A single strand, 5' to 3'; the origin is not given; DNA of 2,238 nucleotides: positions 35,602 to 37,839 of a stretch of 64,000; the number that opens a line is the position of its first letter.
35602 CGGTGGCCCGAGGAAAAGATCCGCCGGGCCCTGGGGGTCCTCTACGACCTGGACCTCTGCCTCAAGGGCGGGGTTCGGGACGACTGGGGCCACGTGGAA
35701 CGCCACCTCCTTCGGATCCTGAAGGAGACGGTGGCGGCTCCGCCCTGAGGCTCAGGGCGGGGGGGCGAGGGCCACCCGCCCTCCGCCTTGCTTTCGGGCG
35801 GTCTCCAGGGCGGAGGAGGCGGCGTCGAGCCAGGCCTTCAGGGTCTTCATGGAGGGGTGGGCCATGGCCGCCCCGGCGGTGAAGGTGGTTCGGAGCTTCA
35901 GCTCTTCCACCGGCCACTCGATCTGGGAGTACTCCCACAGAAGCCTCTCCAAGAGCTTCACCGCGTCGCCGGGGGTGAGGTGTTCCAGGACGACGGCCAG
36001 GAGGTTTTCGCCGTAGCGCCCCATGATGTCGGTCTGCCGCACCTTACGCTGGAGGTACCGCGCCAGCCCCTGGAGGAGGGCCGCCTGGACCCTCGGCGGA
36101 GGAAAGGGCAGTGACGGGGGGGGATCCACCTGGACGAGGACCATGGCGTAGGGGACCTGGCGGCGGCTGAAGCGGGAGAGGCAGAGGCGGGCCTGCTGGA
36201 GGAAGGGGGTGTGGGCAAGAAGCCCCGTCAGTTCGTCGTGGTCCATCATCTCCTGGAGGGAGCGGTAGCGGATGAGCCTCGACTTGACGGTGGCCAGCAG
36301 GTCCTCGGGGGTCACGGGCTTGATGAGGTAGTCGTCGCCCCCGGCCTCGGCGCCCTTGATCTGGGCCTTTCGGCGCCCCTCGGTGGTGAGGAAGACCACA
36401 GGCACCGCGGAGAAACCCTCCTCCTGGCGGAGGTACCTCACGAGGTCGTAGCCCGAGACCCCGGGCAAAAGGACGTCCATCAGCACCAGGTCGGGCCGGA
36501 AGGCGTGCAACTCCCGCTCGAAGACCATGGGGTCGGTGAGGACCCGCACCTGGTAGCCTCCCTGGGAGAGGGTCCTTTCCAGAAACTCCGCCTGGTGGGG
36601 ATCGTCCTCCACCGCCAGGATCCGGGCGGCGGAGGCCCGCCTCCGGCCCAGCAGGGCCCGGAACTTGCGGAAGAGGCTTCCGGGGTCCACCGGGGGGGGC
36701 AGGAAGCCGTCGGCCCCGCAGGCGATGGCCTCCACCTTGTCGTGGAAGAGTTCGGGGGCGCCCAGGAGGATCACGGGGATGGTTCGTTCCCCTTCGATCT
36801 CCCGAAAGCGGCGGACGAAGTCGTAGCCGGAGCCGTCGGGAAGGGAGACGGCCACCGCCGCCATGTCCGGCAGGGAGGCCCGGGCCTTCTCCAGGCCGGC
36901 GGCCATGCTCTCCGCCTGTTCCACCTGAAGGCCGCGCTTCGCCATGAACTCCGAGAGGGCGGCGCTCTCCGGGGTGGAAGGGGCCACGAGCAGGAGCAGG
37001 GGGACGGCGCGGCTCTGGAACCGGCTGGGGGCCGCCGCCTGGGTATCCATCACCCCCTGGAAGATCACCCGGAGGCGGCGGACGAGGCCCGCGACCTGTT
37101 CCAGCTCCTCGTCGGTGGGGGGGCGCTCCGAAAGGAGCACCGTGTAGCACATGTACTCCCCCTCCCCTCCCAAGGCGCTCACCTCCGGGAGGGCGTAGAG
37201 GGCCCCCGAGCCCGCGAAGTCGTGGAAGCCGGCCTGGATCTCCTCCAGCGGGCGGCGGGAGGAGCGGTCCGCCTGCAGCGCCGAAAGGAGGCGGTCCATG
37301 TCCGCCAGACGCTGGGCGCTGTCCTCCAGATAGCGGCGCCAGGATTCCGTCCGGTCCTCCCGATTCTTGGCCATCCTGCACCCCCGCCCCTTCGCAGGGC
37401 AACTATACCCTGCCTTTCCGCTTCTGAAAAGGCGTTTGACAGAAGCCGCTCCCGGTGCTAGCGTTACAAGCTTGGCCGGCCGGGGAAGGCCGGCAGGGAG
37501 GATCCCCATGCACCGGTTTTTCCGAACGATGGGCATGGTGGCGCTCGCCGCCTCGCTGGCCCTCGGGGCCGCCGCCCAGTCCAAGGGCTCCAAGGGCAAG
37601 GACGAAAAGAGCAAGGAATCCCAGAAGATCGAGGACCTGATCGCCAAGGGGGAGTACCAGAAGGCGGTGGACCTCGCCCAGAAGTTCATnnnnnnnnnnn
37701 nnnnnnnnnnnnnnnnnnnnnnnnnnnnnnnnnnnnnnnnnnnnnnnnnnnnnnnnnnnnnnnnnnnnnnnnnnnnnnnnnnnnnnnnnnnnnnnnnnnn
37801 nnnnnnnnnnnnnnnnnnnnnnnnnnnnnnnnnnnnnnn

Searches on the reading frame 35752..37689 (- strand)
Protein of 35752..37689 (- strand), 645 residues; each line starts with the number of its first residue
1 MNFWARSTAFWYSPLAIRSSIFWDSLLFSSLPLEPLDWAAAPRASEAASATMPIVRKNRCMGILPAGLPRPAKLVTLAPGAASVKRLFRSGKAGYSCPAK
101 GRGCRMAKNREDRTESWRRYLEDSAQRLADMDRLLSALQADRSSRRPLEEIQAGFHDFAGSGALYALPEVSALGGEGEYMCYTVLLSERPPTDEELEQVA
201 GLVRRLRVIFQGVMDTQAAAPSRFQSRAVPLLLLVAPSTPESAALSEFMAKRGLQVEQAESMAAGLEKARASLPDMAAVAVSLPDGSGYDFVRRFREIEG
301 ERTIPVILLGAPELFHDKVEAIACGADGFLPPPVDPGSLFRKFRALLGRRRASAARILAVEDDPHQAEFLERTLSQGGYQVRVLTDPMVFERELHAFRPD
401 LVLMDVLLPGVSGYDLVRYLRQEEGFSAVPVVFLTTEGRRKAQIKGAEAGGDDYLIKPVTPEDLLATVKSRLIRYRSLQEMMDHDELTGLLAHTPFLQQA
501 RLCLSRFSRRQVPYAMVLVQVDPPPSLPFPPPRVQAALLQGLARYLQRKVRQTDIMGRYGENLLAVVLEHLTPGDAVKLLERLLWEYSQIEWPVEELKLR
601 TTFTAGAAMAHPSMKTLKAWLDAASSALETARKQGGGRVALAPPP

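Call 48: search_protein_families(library=pfam, proteins=[window:35752-37689:-], max_evalue=0.0001)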
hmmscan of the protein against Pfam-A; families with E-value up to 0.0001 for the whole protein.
window:35752-37689:- (645 aa): 3 families
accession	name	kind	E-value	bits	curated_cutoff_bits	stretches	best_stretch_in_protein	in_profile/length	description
PF00072.30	Response_reg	-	4.4e-37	127.1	30.2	2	357-468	1-110/111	Response regulator receiver domain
PF00990.26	GGDEF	-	7.3e-14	52.3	23.8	1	538-637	58-160/161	Diguanylate cyclase, GGDEF domain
PF01627.28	Hpt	-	8.2e-05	23.2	24.6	0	117-207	3-82/84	Hpt domain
